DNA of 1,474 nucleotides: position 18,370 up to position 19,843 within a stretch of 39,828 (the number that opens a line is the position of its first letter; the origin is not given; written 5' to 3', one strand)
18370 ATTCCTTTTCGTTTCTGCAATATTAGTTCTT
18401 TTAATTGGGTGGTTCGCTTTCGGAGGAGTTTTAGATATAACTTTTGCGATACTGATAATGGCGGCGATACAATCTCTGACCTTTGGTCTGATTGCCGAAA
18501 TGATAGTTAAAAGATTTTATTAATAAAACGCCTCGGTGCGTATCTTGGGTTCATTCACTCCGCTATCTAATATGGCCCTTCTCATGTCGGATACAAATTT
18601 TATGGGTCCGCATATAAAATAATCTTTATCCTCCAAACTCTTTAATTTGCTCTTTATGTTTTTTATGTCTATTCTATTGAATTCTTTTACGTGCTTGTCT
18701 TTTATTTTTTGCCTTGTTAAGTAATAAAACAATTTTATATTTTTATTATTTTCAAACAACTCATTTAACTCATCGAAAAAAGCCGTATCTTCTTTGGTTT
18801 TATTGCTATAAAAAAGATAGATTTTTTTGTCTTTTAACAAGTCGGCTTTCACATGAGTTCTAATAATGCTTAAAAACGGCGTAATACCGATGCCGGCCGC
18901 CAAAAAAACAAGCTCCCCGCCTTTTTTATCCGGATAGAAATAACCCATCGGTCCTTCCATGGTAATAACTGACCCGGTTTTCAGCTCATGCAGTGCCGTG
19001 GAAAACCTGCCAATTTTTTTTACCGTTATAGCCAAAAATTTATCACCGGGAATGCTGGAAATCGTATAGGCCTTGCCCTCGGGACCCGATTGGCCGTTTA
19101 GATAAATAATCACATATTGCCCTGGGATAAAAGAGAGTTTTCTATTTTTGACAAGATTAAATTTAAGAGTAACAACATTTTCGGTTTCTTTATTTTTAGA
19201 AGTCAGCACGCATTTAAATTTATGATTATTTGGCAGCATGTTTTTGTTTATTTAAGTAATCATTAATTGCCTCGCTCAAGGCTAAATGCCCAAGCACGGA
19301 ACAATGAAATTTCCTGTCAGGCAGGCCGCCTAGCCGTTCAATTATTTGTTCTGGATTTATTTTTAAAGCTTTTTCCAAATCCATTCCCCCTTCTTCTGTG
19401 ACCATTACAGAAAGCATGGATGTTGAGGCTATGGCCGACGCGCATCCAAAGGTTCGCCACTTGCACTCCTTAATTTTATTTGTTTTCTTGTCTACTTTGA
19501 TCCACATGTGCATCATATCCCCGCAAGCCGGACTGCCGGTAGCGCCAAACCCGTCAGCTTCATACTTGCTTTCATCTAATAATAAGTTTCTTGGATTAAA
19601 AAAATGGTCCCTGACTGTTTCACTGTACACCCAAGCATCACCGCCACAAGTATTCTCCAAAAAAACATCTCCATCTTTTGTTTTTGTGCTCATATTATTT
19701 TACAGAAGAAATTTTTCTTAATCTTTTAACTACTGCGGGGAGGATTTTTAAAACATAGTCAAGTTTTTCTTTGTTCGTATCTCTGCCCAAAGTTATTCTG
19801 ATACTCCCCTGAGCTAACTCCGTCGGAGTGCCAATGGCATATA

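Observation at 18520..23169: Six-gene operon coupling a B12-rSAM to its own Fe-S assembly and electron-supply chain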

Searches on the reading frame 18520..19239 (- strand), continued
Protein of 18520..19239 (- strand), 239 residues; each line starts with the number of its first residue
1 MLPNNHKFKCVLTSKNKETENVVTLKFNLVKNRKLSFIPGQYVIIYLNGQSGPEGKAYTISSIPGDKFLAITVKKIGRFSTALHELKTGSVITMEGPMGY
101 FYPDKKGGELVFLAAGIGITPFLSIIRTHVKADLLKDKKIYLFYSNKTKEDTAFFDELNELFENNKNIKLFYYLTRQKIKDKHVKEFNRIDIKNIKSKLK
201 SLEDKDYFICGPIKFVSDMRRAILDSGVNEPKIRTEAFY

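Call 44: find_encoding_contigs(protein=P0241, flank=10000, max_places=2)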
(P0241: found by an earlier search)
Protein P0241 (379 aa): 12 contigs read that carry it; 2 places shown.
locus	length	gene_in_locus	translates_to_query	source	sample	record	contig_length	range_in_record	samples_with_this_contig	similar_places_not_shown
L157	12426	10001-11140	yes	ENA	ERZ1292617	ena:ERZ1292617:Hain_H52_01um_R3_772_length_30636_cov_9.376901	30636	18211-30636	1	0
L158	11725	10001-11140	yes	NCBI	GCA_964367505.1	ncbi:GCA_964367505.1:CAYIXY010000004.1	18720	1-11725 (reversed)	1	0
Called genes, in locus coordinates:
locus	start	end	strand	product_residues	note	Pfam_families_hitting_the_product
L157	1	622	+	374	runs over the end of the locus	PF13439:Glyco_transf_4, PF20706:GT4-conflict, PF00534:Glycos_transf_1, PF13692:Glyco_trans_1_4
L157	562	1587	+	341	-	PF00294:PfkB, PF08543:Phos_pyr_kin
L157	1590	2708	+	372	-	PF00534:Glycos_transf_1, PF13692:Glyco_trans_1_4, PF13524:Glyco_trans_1_2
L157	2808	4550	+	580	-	PF02310:B12-binding, PF04055:Radical_SAM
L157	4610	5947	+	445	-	PF13231:PMT_2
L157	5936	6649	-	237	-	PF00535:Glycos_transf_2, PF13641:Glyco_tranf_2_3 (weak)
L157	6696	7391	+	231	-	PF00535:Glycos_transf_2, PF10111:Glyco_tranf_2_2 (weak), PF13641:Glyco_tranf_2_3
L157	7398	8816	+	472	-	PF02310:B12-binding, PF04055:Radical_SAM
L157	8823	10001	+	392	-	PF00266:Aminotran_5, PF00155:Aminotran_1_2 (weak), PF01212:Beta_elim_lyase (weak)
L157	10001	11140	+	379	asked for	PF01592:NifU_N, PF00970:FAD_binding_6 (faint), PF00175:NAD_binding_1, PF08030:NAD_binding_6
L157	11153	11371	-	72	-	PF12797:Fer4_2, PF12837:Fer4_6 (weak), PF13237:Fer4_10 (weak), PF00037:Fer4 (weak), PF13459:Fer4_15, PF13370:Fer4_13, PF12838:Fer4_7 (weak)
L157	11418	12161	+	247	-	PF00535:Glycos_transf_2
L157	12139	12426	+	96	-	?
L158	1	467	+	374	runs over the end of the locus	PF13439:Glyco_transf_4, PF20706:GT4-conflict, PF00534:Glycos_transf_1, PF13692:Glyco_trans_1_4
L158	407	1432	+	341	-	PF00294:PfkB, PF08543:Phos_pyr_kin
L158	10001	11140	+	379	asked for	PF01592:NifU_N, PF00970:FAD_binding_6 (faint), PF00175:NAD_binding_1, PF08030:NAD_binding_6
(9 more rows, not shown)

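Call 51: search_protein_families(library=pfam, proteins=[L101:3687-4760:+, L102:3113-4348:+, L115:10711-12102:+, L124:8859-9956:+, L157:7398-8816:+, L107:10922-11947:-, L092:4289-5713:+], max_evalue=0.001)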
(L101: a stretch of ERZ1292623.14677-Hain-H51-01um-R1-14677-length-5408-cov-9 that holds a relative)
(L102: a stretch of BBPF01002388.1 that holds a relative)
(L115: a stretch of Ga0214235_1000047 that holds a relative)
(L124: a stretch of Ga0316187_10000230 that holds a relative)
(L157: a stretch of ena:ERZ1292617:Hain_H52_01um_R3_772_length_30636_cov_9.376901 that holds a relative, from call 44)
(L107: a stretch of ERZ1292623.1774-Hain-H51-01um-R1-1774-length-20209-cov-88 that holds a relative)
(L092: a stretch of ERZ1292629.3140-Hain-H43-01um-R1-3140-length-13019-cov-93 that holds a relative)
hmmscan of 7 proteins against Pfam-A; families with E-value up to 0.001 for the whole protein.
L101:3687-4760:+ (357 aa): 1 family
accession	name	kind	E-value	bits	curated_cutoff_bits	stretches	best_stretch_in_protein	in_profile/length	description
PF04055.27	Radical_SAM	-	4.2e-12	47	29.5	1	48-181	4-142/166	Radical SAM superfamily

L102:3113-4348:+ (411 aa): 3 families
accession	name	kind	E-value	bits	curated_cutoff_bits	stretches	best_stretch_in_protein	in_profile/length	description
PF04055.27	Radical_SAM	-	1.3e-19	71.4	29.5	1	101-237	4-148/166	Radical SAM superfamily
PF13353.11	Fer4_12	-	1.7e-05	25.6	22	1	103-197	14-114/137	4Fe-4S single cluster domain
PF13186.11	SPASM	-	0.00052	20.7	21.5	0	319-382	1-66/67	Iron-sulfur cluster-binding domain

L115:10711-12102:+ (463 aa): 3 families
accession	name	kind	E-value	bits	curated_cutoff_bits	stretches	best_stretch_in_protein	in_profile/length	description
PF04055.27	Radical_SAM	-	1.1e-20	74.8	29.5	1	105-266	1-165/166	Radical SAM superfamily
PF23545.1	Zn_ribbon_HMPTM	-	1.2e-16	60.4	27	1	14-56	1-43/45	HMPTM N-terminal zinc ribbon domain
PF13353.11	Fer4_12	-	5.9e-05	23.8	22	1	109-197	13-104/137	4Fe-4S single cluster domain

L124:8859-9956:+ (365 aa): 3 families
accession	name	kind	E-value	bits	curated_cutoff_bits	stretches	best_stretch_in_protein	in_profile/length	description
PF04055.27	Radical_SAM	-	5.7e-20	72.6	29.5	1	119-288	2-165/166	Radical SAM superfamily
PF21016.3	RlmN_N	-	2.1e-05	24.6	24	1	34-73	19-58/60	Ribosomal RNA large subunit methyltransferase N-terminal domain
PF13353.11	Fer4_12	-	7e-05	23.6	22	1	112-193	3-80/137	4Fe-4S single cluster domain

L157:7398-8816:+ (472 aa): 2 families
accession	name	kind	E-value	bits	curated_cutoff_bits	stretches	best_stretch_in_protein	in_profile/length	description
PF04055.27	Radical_SAM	-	2.4e-30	106.3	29.5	1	202-366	1-165/166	Radical SAM superfamily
PF02310.24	B12-binding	-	6.1e-16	58.8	32.1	1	19-130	10-120/121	B12 binding domain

L107:10922-11947:- (341 aa): 2 families
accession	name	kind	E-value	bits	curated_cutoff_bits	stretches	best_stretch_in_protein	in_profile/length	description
PF04055.27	Radical_SAM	-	2.9e-15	57.3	29.5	1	56-210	4-153/166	Radical SAM superfamily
PF13186.11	SPASM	-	1.3e-10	41.9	21.5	1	262-333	1-67/67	Iron-sulfur cluster-binding domain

L092:4289-5713:+ (474 aa): 3 families
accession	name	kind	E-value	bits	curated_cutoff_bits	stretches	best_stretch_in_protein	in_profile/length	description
PF04055.27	Radical_SAM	-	9.7e-27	94.6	29.5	1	204-366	2-166/166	Radical SAM superfamily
PF02310.24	B12-binding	-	8.3e-26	90.6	32.1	1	18-134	7-120/121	B12 binding domain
PF19864.5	Radical_SAM_N2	-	1.9e-05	24.6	29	1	87-144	74-131/151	Radical SAM proteins, N-terminal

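Call 52: search_protein_families(library=ncbifam, proteins=[L101:3687-4760:+, L102:3113-4348:+, L115:10711-12102:+, L124:8859-9956:+, L157:7398-8816:+, L107:10922-11947:-], max_evalue=1e-10)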
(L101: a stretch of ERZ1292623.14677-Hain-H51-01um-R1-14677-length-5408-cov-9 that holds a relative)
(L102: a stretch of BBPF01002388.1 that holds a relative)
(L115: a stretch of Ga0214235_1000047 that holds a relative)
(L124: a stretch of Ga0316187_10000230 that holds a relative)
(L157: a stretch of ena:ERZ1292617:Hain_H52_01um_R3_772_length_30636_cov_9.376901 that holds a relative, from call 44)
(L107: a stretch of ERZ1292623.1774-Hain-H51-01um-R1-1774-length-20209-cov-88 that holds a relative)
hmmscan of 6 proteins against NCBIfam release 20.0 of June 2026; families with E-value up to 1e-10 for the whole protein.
L101:3687-4760:+ (357 aa): 1 family
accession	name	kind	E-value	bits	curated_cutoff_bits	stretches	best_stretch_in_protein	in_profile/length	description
TIGR04317.1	W_rSAM_matur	equivalog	1.6e-19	70.3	380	1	41-214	4-175/349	tungsten cofactor oxidoreductase radical SAM maturase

L102:3113-4348:+ (411 aa): 29 families (the best 25 are shown)
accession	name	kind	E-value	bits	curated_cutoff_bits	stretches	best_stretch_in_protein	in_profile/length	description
NF050035.1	rSAM_WgK_link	exception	9.5e-24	84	650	1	89-255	4-171/367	radical SAM/SPASM peptide maturase WgkB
NF012164.0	AlbA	equivalog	1.3e-20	73.3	850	1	89-252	108-275/442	subtilosin maturase AlbA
TIGR04082.1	rSAM_for_selen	equivalog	1.5e-20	73.4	350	1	100-294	205-401/516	thio(seleno)oxazole modification radical SAM maturase SbtM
TIGR04250.1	SCM_rSAM_ScmE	equivalog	2.3e-20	72.8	400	1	93-255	2-165/358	SynChlorMet cassette radical SAM/SPASM protein ScmE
NF049973.1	radical_Rv1681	equivalog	4e-20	72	380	1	98-246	76-228/326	Rv1681 family radical SAM protein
TIGR03962.1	mycofact_rSAM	equivalog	5.6e-20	71.8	265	1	89-384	7-305/339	mycofactocin radical SAM maturase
TIGR03470.1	HpnH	equivalog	3.5e-18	65.7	225.05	1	92-292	26-229/318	adenosyl-hopene transferase HpnH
NF033640.1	N_Twi_rSAM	subfamily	5e-18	65.4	170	1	92-264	109-310/398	twitch domain-containing radical SAM protein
NF047865.1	rSAM_PapB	equivalog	1.3e-17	64.1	340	1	95-383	4-307/330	PapB family radical SAM/SPASM ranthipeptide maturase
TIGR04303.1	GeoRSP_rSAM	equivalog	2.2e-17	63.6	400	1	90-383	1-297/325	GeoRSP system radical SAM/SPASM protein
TIGR03961.1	rSAM_PTO1314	hypoth_equivalog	2.9e-17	63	306.05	1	93-351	22-275/332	PTO1314 family radical SAM protein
TIGR04055.1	rSAM_NirJ2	equivalog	1.6e-16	60.8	500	1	101-385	7-297/326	putative heme d1 biosynthesis radical SAM protein NirJ2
TIGR04167.1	rSAM_SeCys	equivalog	7.5e-16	58.2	300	1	98-232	10-151/303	arsenosugar biosynthesis radical SAM (seleno)protein ArsS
TIGR04054.1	rSAM_NirJ1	equivalog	5e-15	55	650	1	96-257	38-202/387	putative heme d1 biosynthesis radical SAM protein NirJ1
TIGR04051.1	rSAM_NirJ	equivalog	9.4e-14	51.1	515.45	1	102-250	10-161/354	heme d1 biosynthesis radical SAM protein NirJ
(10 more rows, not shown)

L115:10711-12102:+ (463 aa): 13 families
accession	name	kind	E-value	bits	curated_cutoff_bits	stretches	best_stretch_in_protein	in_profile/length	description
NF045646.2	rSAM_Se_TrsS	equivalog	2.5e-109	365.8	490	1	17-458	2-432/441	radical SAM (seleno)protein TrsS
NF045702.1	rSAM_GDGT_ether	equivalog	4.4e-101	338.9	450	2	18-325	2-313/486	tetraether lipid synthase Tes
NF045703.1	rSAM_Tes_intein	exception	1.6e-53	181.8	1700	2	129-323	625-816/1040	tetraether lipid synthase Tes, intein-containing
NF001199.0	PRK00164.2-1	equivalog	7.7e-16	58.1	231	1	105-275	16-183/308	GTP 3',8-cyclase MoaA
NF050035.1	rSAM_WgK_link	exception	1e-15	57.7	650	1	104-255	12-160/367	radical SAM/SPASM peptide maturase WgkB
TIGR02668.1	moaA_archaeal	equivalog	1.3e-15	57.2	325.25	1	105-308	14-213/303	GTP 3',8-cyclase MoaA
TIGR02666.1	moaA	equivalog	6.7e-15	54.9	284.05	1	105-309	14-220/336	GTP 3',8-cyclase MoaA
TIGR04055.1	rSAM_NirJ2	equivalog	3.7e-14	53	500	1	107-270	6-164/326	putative heme d1 biosynthesis radical SAM protein NirJ2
TIGR02109.1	PQQ_syn_pqqE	equivalog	1.8e-13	50.2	381.35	1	104-285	10-186/358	pyrroloquinoline quinone biosynthesis protein PqqE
TIGR04317.1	W_rSAM_matur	equivalog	2.8e-13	49.7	380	1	104-242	7-140/349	tungsten cofactor oxidoreductase radical SAM maturase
TIGR04054.1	rSAM_NirJ1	equivalog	2e-12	46.4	650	1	102-290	37-219/387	putative heme d1 biosynthesis radical SAM protein NirJ1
TIGR04546.1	rSAM_ahbC_deAc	equivalog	1.1e-11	44.2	650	1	104-286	42-218/390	12,18-didecarboxysiroheme deacetylase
TIGR04053.2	TIGR04053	equivalog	9e-11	41.6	395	0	99-253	6-160/366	TIGR04053 family radical SAM/SPASM domain-containing protein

L124:8859-9956:+ (365 aa): 9 families
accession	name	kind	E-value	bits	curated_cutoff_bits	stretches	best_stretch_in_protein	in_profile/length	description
TIGR00048.1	rRNA_mod_RlmN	equivalog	4.7e-106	354.7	290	1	24-352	16-346/355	dual-specificity RNA methyltransferase RlmN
NF011031.0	PRK14461.1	equivalog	3.5e-98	329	601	1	33-355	25-367/372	ribosomal RNA large subunit methyltransferase N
NF011024.0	PRK14453.1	equivalog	3.5e-85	286.3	468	1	32-354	17-345/348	23S rRNA (adenine(2503)-C(8))-methyltransferase Cfr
NF000424.4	CfrAB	exception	1.2e-83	281.3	530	1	32-350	13-337/338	Cfr family 23S rRNA (adenine(2503)-C(8))-methyltransferase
TIGR04432.1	rSAM_Cfr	equivalog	3.5e-83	279.7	550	1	32-350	15-339/341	Cfr family 23S rRNA (adenine(2503)-C(8))-methyltransferase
NF008396.0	PRK11194.1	equivalog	6.4e-73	245.7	633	1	35-352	32-356/379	dual-specificity RNA methyltransferase RlmN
NF011040.0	PRK14470.1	equivalog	5.4e-68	230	441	1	83-352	66-334/338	ribosomal RNA large subunit methyltransferase N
NF011034.0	PRK14464.1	equivalog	1.1e-59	202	422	1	61-351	44-328/348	RNA methyltransferase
TIGR02493.1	PFLA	equivalog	1.8e-11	43.9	231.75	1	112-324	13-217/235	pyruvate formate-lyase-activating protein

L157:7398-8816:+ (472 aa): 26 families (the best 25 are shown)
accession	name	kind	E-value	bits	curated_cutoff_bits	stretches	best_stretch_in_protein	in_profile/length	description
TIGR03471.1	HpnJ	equivalog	5.4e-53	180.5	577.6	1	40-451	48-446/472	hopanoid biosynthesis associated radical SAM protein HpnJ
NF038361.1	rSAM_Sden_1168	equivalog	9.5e-53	179.6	575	1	16-398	73-479/560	Sden_1168 family B12-binding radical SAM P-methyltransferase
TIGR02026.1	BchE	equivalog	1.6e-50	172.4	481.35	1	21-442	20-441/497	magnesium-protoporphyrin IX monomethyl ester anaerobic oxidative cyclase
NF050148.1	rSAM_ApyD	equivalog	2.3e-48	165.1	750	1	58-366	70-362/645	RiPP biosynthesis radical SAM protein ApyD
TIGR04013.1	B12_SAM_MJ_1487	hypoth_equivalog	6e-40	137.2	251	1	49-404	30-367/382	TIGR04013 family B12-binding domain/radical SAM domain-containing protein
TIGR04014.1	B12_SAM_MJ_0865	equivalog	4e-39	134.6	360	1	59-397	35-363/434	methyl-coenzyme M reductase glutamine C-methyltransferase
TIGR04072.2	rSAM_ladder_B12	equivalog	8.7e-37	126.8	360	1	199-402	180-382/443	lipid biosynthesis B12-binding/radical SAM protein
TIGR04479.1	bcpD_PhpK_rSAM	subfamily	1.3e-35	122.8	600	1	51-366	99-405/504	PhpK family radical SAM P-methyltransferase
TIGR04385.1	B12_rSAM_cofa1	equivalog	2.3e-34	119.4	450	1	82-366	90-360/438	B12 lower ligand biosynthesis radical SAM protein BzaD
NF033070.1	rSAM_AprD4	equivalog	6.4e-31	107.7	500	1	146-401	147-399/456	AprD4 family radical SAM diol-dehydratase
TIGR04190.1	B12_SAM_Ta0216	equivalog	1.6e-27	96.4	500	1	83-370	101-394/554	TIGR04190 family B12-binding domain/radical SAM domain protein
TIGR03975.1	rSAM_ocin_1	subfamily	3e-26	92.1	281.85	1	58-365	124-425/606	RiPP maturation radical SAM C-methyltransferase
NF033712.0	B12_rSAM_KedN5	subfamily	6.5e-24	84.1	700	1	52-363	52-363/624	KedN5 family methylcobalamin-dependent radical SAM C-methyltransferase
TIGR04367.1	HpnR_B12_rSAM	equivalog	1.1e-22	80.3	650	1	22-391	21-372/490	hopanoid C-3 methylase HpnR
TIGR00089.1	TIGR00089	subfamily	1.7e-21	76.5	251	1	198-389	139-337/429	MiaB/RimO family radical SAM methylthiotransferase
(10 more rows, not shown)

L107:10922-11947:- (341 aa): 5 families
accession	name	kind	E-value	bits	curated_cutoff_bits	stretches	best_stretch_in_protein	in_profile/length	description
NF050035.1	rSAM_WgK_link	exception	2e-15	56.6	650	1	46-220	6-164/367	radical SAM/SPASM peptide maturase WgkB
TIGR04311.1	rSAM_Geo_metal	subfamily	4.7e-13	49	400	1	53-235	7-182/423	radical SAM/SPASM family putative metalloenzyme maturase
NF038283.1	viperin_w_prok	equivalog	1.9e-12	47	180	1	49-219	2-169/281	viperin family antiviral radical SAM protein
TIGR04317.1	W_rSAM_matur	equivalog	2.6e-12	46.6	380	1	54-231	9-175/349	tungsten cofactor oxidoreductase radical SAM maturase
TIGR03962.1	mycofact_rSAM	equivalog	7.5e-11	41.8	265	0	41-243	4-189/339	mycofactocin radical SAM maturase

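Call 65: search_protein_families(library=pfam, proteins=[L115:3547-5181:+, L115:5216-6022:+, L115:6017-6865:-, L115:6828-7898:-, L115:12109-12582:+, L115:12592-13221:+, L115:13206-13646:+, L115:13643-14437:+, L115:15041-15787:+, L115:17699-18838:+], max_evalue=0.001)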
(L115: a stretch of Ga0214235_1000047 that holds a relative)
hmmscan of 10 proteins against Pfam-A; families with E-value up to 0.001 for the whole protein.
L115:3547-5181:+ (544 aa): 2 families
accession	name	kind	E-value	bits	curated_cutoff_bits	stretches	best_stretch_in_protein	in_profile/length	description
PF03816.19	LytR_cpsA_psr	-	3.5e-18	66.6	24.6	1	177-354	2-149/150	LytR_cpsA_psr family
PF13399.11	LytR_C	-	2.7e-09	38.2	22.2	1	455-529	3-74/86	LytR cell envelope-related transcriptional attenuator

L115:5216-6022:+ (268 aa): 0 families

L115:6017-6865:- (282 aa): 9 families
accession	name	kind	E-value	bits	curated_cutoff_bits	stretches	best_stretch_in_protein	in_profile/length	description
PF17827.6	PrmC_N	-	4e-17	63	23.4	1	14-84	1-71/71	PrmC N-terminal domain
PF05175.20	MTS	-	9.1e-14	51.9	23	1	125-202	31-110/170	Methyltransferase small domain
PF13847.12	Methyltransf_31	-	1.8e-09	37.9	27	1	128-249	6-110/145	Methyltransferase domain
PF06325.19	PrmA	-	2.5e-07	30.9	22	1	125-197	161-233/296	Ribosomal protein L11 methyltransferase (PrmA)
PF02527.21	GidB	-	5.5e-06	26.3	27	1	125-185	48-109/184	rRNA small subunit methyltransferase G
PF13649.12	Methyltransf_25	-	7.6e-06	27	27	1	130-185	2-57/97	Methyltransferase domain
PF08242.18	Methyltransf_12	-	2e-05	25.7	30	1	130-175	1-50/98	Methyltransferase domain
PF03602.21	Cons_hypoth95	-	0.00028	21.1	24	1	94-229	13-145/182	Conserved hypothetical protein 95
PF00891.24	Methyltransf_2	-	0.00028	20.7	22.3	1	127-186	64-123/210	O-methyltransferase domain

L115:6828-7898:- (356 aa): 2 families
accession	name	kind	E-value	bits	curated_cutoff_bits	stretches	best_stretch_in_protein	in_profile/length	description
PF03462.23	PCRF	-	4.9e-61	206.4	24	1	15-202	5-194/194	PCRF domain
PF00472.26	RF-1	-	7.9e-41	139.1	35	1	210-319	2-116/116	RF-1 domain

L115:12109-12582:+ (157 aa): 1 family
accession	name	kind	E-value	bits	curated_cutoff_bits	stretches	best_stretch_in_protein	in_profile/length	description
PF14340.12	DUF4395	-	1.6e-12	48.3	24.5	1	28-150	5-129/130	Domain of unknown function (DUF4395)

L115:12592-13221:+ (209 aa): 2 families
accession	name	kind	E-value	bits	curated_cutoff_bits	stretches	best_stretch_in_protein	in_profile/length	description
PF04140.19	ICMT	-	2e-16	60.6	24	1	94-184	2-94/95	Isoprenylcysteine carboxyl methyltransferase (ICMT) family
PF04191.18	PEMT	-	5.2e-08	33.7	25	1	94-188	7-103/105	Phospholipid methyltransferase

L115:13206-13646:+ (146 aa): 1 family
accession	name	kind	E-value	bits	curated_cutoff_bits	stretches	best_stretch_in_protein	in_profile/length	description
PF14340.12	DUF4395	-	2.4e-14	54.2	24.5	1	19-132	12-126/130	Domain of unknown function (DUF4395)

L115:13643-14437:+ (264 aa): 1 family
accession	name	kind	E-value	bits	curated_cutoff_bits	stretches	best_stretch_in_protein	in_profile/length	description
PF01790.23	LGT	-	6.2e-40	137.5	24.9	1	16-241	1-232/240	Prolipoprotein diacylglyceryl transferase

L115:15041-15787:+ (248 aa): 1 family
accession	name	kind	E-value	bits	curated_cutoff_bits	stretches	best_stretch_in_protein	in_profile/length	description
PF00318.25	Ribosomal_S2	-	4.1e-81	271.8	26.1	1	10-226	1-216/216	Ribosomal protein S2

L115:17699-18838:+ (379 aa): 2 families
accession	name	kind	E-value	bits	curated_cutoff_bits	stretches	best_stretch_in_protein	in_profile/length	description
PF02163.28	Peptidase_M50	-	7.6e-41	140.3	27.2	1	11-365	3-220/221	Peptidase family M50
PF13180.12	PDZ_2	-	1.3e-09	38.7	27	1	139-205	13-80/80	PDZ domain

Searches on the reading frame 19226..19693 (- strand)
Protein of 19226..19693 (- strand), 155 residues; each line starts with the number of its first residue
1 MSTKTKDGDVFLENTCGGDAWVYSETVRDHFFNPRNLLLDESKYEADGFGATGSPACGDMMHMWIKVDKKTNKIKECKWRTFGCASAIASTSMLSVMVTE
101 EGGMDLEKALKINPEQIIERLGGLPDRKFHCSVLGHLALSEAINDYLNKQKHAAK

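Call 3: search_protein_families(library=pfam, proteins=[window:19226-19693:-], max_evalue=0.01)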
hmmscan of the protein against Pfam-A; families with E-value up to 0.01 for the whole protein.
window:19226-19693:- (155 aa): 1 family
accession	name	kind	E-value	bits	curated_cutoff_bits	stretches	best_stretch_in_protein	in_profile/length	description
PF01592.21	NifU_N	-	4e-38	130.9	22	1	23-152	2-126/127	NifU-like N terminal domain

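Call 4: search_protein_families(library=ncbifam, proteins=[window:19226-19693:-], max_evalue=0.01)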
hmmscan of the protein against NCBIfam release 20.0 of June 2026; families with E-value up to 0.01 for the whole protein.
window:19226-19693:- (155 aa): 4 families
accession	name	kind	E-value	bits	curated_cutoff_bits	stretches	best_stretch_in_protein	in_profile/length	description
TIGR03419.1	NifU_clost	equivalog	9.7e-37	126.1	187.9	1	23-150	1-120/121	Fe-S cluster assembly scaffold protein NifU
TIGR02000.1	NifU_proper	equivalog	4.3e-35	121.5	273.3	1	21-147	2-122/290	Fe-S cluster assembly protein NifU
TIGR01999.1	iscU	equivalog_domain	1.3e-30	106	192.4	1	23-151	1-124/124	Fe-S cluster assembly scaffold IscU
TIGR01994.1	SUF_scaf_2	equivalog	1.6e-09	37.9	92.5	1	22-113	4-87/137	Fe-S cluster assembly sulfur transfer protein SufU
